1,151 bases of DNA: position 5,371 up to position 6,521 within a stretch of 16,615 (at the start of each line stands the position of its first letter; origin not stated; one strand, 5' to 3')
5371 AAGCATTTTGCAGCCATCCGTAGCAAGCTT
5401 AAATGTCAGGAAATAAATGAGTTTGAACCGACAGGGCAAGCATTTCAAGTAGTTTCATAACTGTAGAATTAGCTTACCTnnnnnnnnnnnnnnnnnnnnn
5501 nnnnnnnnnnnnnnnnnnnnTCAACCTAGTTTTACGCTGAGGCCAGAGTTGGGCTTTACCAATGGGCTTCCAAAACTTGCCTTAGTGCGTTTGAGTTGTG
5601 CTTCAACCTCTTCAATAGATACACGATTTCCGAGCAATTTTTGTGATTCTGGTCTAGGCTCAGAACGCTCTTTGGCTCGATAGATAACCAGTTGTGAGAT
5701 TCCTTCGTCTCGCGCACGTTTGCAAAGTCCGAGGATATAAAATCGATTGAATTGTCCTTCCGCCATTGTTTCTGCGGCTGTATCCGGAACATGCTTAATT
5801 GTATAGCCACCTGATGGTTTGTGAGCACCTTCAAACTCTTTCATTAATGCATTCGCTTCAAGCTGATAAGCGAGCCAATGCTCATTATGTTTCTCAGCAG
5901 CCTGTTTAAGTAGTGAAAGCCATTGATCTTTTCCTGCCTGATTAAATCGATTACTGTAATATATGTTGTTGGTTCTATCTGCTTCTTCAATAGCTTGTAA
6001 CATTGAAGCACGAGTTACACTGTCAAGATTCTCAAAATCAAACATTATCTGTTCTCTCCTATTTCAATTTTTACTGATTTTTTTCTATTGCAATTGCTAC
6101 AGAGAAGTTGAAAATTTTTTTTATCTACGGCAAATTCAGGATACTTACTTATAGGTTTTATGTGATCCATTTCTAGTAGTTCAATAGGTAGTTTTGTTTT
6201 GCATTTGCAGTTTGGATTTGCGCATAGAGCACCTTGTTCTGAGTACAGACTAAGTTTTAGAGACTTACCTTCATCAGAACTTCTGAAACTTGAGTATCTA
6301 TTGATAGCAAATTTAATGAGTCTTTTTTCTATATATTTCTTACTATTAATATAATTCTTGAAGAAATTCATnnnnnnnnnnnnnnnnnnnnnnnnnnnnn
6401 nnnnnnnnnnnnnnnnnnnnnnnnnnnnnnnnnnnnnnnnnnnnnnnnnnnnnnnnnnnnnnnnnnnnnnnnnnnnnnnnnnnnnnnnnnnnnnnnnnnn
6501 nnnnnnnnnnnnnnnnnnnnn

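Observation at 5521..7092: Very AT-rich four-gene operon with overlapping start/stop codons, containing an HNH nuclease and three unknowns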

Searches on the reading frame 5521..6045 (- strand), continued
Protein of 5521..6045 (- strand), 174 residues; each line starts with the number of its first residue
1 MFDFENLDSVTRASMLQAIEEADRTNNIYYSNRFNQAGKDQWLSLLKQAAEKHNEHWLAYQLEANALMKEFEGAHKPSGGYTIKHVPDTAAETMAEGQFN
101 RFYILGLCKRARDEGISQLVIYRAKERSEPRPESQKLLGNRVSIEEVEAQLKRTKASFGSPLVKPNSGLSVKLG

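Call 114: search_dna_similar(query=window:5521-6045:-, collection=plasmids, mode=protein, max_evalue=0.00001, max_rows=20)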
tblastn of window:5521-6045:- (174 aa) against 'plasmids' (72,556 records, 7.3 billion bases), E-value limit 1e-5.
Records with a match: 4; places in all: 4; records where one place covers at least 80% of the query: 3.
Best place of each record, by identity: <60% 4.
By first word of the organism name: Hymenobacter 3; Rhodococcus 1.
By predicted mobility (MOB-suite, as given by PLSDB): non-mobilizable 4.
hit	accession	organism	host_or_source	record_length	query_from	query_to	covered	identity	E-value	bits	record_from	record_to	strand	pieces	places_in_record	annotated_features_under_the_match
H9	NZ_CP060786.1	Hymenobacter qilianensis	single bacterial strain,ermafrost ...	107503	1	173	99%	40.1%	3e-24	105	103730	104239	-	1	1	hypothetical protein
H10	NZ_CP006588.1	Hymenobacter sp. APR13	silkworm feces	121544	1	173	99%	36.9%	2e-20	94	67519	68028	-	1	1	hypothetical protein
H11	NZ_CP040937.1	Hymenobacter sp. DG01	cell culture,water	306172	1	173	99%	36.9%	2e-20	94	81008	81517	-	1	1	hypothetical protein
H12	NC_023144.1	Rhodococcus pyridinivorans SB3094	-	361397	2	137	78%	36.0%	7e-18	87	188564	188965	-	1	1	hypothetical protein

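Call 115: get_annotated_region(hit=H9, flank=5000)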
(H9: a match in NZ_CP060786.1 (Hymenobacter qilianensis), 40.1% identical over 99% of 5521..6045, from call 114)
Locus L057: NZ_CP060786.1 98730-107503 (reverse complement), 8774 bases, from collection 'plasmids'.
description: Hymenobacter qilianensis strain JCM 19763 plasmid p_unnamed2, complete sequence
organism: Hymenobacter qilianensis (NCBI taxid 1385715)
taxonomy: Bacteria; Bacteroidota; Cytophagia; Cytophagales; Hymenobacteraceae; Hymenobacter; Hymenobacter qilianensis
host: -; source: single bacterial strain,ermafrost region of Qilian Mountains; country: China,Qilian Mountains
typing (MOB-suite, as given by PLSDB): non-mobilizable
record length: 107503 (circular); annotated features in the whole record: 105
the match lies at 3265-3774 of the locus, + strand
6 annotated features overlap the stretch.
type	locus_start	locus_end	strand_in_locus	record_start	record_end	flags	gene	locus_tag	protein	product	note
CDS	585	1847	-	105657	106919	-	-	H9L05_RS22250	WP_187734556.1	AAA family ATPase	-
CDS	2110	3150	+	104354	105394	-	-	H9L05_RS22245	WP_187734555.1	DUF2235 domain-containing protein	-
CDS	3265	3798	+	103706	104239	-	-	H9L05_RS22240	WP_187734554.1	hypothetical protein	-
CDS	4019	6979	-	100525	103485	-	-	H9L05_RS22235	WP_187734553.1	AAA family ATPase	GO:0006302 - double-strand break repair [Evidence IEA]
CDS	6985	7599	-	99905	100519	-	-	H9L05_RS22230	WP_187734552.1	ABC-three component system middle component 1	-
CDS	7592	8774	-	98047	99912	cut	-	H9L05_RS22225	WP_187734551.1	ABC-three component system protein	-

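Call 116: get_annotated_region(hit=H11, flank=5000)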
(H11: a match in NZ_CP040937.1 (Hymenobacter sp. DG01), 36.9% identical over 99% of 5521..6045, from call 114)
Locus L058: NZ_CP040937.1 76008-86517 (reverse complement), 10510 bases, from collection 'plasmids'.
description: Hymenobacter sp. DG01 plasmid unnamed, complete sequence
organism: Hymenobacter sp. DG01 (NCBI taxid 2584940)
taxonomy: Bacteria; Bacteroidota; Cytophagia; Cytophagales; Hymenobacteraceae; Hymenobacter; Hymenobacter sp. DG01
host: -; source: cell culture,water; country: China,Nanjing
typing (MOB-suite, as given by PLSDB): non-mobilizable
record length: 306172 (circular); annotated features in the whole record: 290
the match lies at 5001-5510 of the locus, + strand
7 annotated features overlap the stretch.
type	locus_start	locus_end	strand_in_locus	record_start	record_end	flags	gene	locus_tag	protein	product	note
CDS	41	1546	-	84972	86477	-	-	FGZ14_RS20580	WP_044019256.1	hypothetical protein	-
CDS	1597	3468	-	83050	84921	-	-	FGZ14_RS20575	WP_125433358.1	hypothetical protein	-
CDS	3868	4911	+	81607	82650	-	-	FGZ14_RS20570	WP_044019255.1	DUF2235 domain-containing protein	-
CDS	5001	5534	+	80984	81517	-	-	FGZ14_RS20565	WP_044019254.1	hypothetical protein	-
CDS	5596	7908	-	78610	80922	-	-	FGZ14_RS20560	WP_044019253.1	ThiF family adenylyltransferase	-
CDS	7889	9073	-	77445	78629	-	-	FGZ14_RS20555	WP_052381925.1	hypothetical protein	-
CDS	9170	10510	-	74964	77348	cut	-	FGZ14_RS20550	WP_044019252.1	S8 family peptidase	-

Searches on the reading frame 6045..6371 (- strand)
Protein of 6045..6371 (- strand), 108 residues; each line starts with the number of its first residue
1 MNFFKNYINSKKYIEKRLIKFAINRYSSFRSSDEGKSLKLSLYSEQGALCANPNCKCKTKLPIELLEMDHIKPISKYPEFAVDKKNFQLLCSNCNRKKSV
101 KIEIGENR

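Call 4: search_protein_families(library=pfam, proteins=[window:6045-6371:-], max_evalue=0.1)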
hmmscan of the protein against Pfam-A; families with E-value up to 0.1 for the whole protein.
window:6045-6371:- (108 aa): 4 families
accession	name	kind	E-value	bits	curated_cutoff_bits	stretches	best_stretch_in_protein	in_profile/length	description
PF01844.29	HNH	-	2.5e-09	37.6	21.4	1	57-99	4-45/47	HNH endonuclease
PF02945.21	Endonuclease_7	-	0.013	15.8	23.6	1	38-97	14-62/82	Recombination endonuclease VII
PF14279.12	HNH_5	-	0.014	15.7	27.5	1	57-102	4-47/56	HNH endonuclease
PF18024.7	HTH_50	-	0.025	14.7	27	1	12-31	9-28/50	Helix-turn-helix domain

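Call 5: search_protein_families(library=padloc, proteins=[window:6045-6371:-], max_evalue=0.1)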
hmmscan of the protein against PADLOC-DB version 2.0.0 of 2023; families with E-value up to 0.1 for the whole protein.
window:6045-6371:- (108 aa): 50 families (the best 25 are shown)
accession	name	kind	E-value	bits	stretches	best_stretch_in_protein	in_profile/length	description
PDLC00345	PtuB1|PtuB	-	2e-08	32.1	1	36-101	40-104/223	Unknown function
PDLC00315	PtuB1|PtuB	-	3.7e-07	28.2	1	36-101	19-79/227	Unknown function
PDLC00335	PtuB1|PtuB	-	6.5e-07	27.1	1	44-100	45-100/214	Unknown function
PDLC04270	PDC-M01B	-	9.5e-07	26.5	1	45-103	91-145/280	-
PDLC00322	PtuB1|PtuB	-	1e-06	26.7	1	24-97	22-92/215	Unknown function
PDLC00350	PtuB1|PtuB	-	1.3e-06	26.5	1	60-101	61-102/224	Unknown function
PDLC04259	PDC-M01B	-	1.4e-06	26.5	1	56-105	99-145/277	-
PDLC00337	PtuB1|PtuB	-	1.7e-06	26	1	36-102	45-108/216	Unknown function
PDLC04251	PDC-M01B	-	1.7e-06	25.7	1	10-104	65-148/279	-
PDLC04264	PDC-M01B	-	1.8e-06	25.9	1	63-102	109-148/282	-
PDLC00340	PtuB1|PtuB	-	2e-06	25.6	1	67-104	79-116/268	Unknown function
PDLC04255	PDC-M01B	-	2.8e-06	25.2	1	50-102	105-155/285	-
PDLC00325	PtuB1|PtuB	-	3.1e-06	25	1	42-101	46-104/213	Unknown function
PDLC00332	PtuB1|PtuB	-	3.3e-06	25.1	1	29-95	29-91/212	Unknown function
PDLC04248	PDC-M01B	-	3.8e-06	25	1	52-101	32-81/216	-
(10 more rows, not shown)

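Call 6: search_protein_families(library=phrogs, proteins=[window:6045-6371:-], max_evalue=0.1)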
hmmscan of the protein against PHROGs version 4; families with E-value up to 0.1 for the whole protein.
window:6045-6371:- (108 aa): 28 families (the best 25 are shown)
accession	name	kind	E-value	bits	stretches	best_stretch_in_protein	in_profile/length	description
phrog_5956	-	DNA, RNA and nucleotide metabolism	2.5e-13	50.9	1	29-100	41-109/138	HNH endonuclease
phrog_144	-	DNA, RNA and nucleotide metabolism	9.4e-10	39.4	1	25-99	62-133/175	HNH endonuclease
phrog_119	-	DNA, RNA and nucleotide metabolism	2.7e-09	37.3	1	24-98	180-254/443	HNH endonuclease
phrog_589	-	DNA, RNA and nucleotide metabolism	2.9e-08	34.7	1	26-103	70-143/179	HNH endonuclease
phrog_338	-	DNA, RNA and nucleotide metabolism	2.2e-07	31.6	1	66-102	229-263/340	HNH endonuclease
phrog_1035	-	DNA, RNA and nucleotide metabolism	3.8e-07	31.2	1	15-101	119-213/271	endonuclease VII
phrog_6050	-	DNA, RNA and nucleotide metabolism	1.1e-06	28.7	1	23-104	278-363/402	HNH endonuclease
phrog_2914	-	DNA, RNA and nucleotide metabolism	1.7e-05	25.7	1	40-97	88-134/190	endonuclease VII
phrog_3106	-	DNA, RNA and nucleotide metabolism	2.5e-05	25.1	1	56-99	166-221/252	HNH endonuclease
phrog_1271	-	DNA, RNA and nucleotide metabolism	3.7e-05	24.3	1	44-101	263-318/361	HNH endonuclease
phrog_10378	-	DNA, RNA and nucleotide metabolism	4.3e-05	24.3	1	52-102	103-154/296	HNH endonuclease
phrog_8660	-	DNA, RNA and nucleotide metabolism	4.6e-05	24.6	1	5-99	83-177/196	HNH endonuclease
phrog_2323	-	DNA, RNA and nucleotide metabolism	0.00013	22.9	1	67-105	52-90/113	HNH endonuclease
phrog_2214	-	DNA, RNA and nucleotide metabolism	0.00015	22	1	23-99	169-237/429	HNH endonuclease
phrog_2118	-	DNA, RNA and nucleotide metabolism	0.00035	21.2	1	36-99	165-222/301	HNH endonuclease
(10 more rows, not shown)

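Call 7: search_protein_families(library=ncbifam, proteins=[window:6045-6371:-], max_evalue=0.1)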
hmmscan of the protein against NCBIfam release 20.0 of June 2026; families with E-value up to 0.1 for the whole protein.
window:6045-6371:- (108 aa): 4 families
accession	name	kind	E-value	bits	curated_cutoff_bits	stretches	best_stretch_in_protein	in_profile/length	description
TIGR02646.1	TIGR02646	subfamily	0.00015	21.8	52.15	1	26-97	4-70/144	retron system putative HNH endonuclease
NF041761.1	PtuB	equivalog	0.00017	21.5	150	1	23-99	21-94/218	retron Ec78 anti-phage system effector HNH endonuclease PtuB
NF040563.1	guided_IscB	equivalog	0.019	14.1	175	1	49-101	194-238/314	RNA-guided endonuclease IscB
TIGR02986.1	restrict_Alw26I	exception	0.023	14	443.85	1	50-101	245-289/425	Alw26I/Eco31I/Esp3I family type II restriction endonuclease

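Call 28: find_homologous_proteins(query=window:6045-6371:-)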
Query window:6045-6371:- (108 aa): 2 proteins with E <= 0.001 among 18 candidates.
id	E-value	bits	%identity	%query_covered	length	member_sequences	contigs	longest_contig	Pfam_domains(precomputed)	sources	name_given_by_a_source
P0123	2.0e-64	232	100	100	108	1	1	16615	PF01844.30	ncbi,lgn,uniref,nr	ncbi:HNH endonuclease [Acaryochloris marina]|uniref:HNH endonuclease n=1 Tax=Acaryochloris marina Ta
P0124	2.1e-33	133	63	92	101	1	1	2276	PF01844.30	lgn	-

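Call 29: find_encoding_contigs(protein=P0124, flank=5000, max_places=3)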
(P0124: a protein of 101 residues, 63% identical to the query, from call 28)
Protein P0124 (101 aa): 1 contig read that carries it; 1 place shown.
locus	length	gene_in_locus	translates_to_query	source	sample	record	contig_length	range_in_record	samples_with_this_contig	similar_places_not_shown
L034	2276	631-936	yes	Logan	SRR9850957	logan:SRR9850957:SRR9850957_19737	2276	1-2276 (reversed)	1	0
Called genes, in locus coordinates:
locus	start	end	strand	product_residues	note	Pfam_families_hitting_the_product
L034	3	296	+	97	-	?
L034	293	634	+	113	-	-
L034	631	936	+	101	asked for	PF01844:HNH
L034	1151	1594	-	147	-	-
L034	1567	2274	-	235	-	?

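Call 59: search_protein_families(library=pfam, proteins=[L034:1151-1594:-, L034:1567-1971:-], max_evalue=0.05)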
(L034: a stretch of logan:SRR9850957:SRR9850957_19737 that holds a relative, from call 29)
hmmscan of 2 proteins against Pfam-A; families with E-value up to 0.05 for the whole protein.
L034:1151-1594:- (147 aa): 1 family
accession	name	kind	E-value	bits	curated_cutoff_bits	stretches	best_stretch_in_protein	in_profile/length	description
PF04266.20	ASCH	-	0.0086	17.2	21.2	1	12-66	1-56/103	ASCH domain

L034:1567-1971:- (134 aa): 0 families

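Call 89: search_solved_structures(query=A4, max_evalue=0.01)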
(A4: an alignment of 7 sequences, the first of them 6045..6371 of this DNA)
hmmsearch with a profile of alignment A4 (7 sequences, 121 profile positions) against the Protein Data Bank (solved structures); distinct sequences matched with E-value up to 0.01: 16.
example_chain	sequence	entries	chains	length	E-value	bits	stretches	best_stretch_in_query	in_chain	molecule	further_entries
5h0m_A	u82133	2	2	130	7.1e-05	25.9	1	32-119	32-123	HNH endonuclease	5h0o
8w2z_A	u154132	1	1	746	0.0001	25.4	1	31-118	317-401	HNH nuclease domain-containing protein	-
8zq9_B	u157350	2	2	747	0.00011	25.3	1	31-118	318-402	a protein | HNH nuclease domain-containing protein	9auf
4ogc_A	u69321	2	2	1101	0.00011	25.2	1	62-120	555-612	HNH endonuclease domain protein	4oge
8w2s_A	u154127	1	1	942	0.00015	24.9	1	32-118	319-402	HNH nuclease domain-containing protein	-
8d2k_A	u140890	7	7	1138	0.00046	23.3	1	72-119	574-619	CRISPR-associated endonuclease, Csn1 family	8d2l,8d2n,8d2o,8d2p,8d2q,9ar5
9lgi_A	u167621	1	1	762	0.0012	21.9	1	39-118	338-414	HNH nuclease domain-containing protein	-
9l7p_H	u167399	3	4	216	0.0013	21.8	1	59-114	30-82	TIGR02646 family protein | Retron I-A effector PtuB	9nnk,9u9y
9nnb_J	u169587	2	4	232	0.0014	21.7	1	59-113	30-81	Retron I-A effector PtuB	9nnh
4h9d_A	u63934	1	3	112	0.0015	21.6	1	53-117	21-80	HNH endonuclease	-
9kjx_F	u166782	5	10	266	0.0019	21.3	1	60-113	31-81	TIGR02646 family protein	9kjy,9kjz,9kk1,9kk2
9vh1_F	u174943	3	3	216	0.0022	21.1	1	50-114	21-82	Retron Ec78 putative HNH endonuclease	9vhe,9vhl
5t5i_F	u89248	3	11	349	0.0043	20.1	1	72-114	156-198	Tungsten formylmethanofuran dehydrogenase subunit fwdF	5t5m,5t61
9sw6_H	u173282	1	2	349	0.0061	19.6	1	72-114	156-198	Tungsten formylmethanofuran dehydrogenase, subunit F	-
8zdr_C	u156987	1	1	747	0.0065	19.6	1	31-118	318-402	a protein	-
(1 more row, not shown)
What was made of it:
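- Closest known: Septu / retron type I-A effector PtuA-PtuB. Same: PtuB structures appear among the PDB sequence matches (call 89).
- Closest known: Phage packaging HNH endonucleases next to terminase genes. Same: 5h0m is the best solved-sequence match, over nearly the whole length (call 89).
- The nearest solved HNH by sequence is 5h0m (E 7e-5, nearly full length; call 89).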
